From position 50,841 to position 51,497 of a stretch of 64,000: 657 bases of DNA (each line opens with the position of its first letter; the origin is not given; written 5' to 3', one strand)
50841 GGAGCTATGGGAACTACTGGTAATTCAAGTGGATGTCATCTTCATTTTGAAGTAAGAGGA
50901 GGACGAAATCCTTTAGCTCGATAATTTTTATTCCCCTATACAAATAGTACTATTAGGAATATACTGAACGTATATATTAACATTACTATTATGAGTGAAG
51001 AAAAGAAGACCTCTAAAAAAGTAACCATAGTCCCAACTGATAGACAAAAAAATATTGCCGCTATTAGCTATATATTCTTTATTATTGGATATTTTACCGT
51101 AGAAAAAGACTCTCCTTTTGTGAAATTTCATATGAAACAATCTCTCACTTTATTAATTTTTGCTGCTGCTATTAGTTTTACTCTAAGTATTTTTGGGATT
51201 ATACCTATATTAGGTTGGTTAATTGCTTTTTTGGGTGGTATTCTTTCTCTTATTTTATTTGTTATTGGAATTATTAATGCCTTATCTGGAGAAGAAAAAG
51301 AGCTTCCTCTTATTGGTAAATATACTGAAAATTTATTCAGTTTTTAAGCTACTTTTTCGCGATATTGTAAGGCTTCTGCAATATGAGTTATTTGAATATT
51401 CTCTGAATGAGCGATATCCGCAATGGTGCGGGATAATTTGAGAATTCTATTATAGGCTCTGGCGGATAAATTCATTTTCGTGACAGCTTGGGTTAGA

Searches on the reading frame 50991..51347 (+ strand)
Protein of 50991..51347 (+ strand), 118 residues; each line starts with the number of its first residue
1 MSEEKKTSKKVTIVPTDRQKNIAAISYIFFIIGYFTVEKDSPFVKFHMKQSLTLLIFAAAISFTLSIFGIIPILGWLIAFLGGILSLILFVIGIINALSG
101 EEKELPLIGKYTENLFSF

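Call 68: search_protein_families(library=pfam, max_evalue=0.0001, proteins=[window:50991-51347:+])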
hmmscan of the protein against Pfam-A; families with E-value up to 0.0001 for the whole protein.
window:50991-51347:+ (118 aa): 1 family
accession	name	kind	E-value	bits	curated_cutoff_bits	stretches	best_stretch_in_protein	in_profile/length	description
PF09685.15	DUF4870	-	1.7e-09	38.1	25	1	26-108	22-103/107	Domain of unknown function (DUF4870)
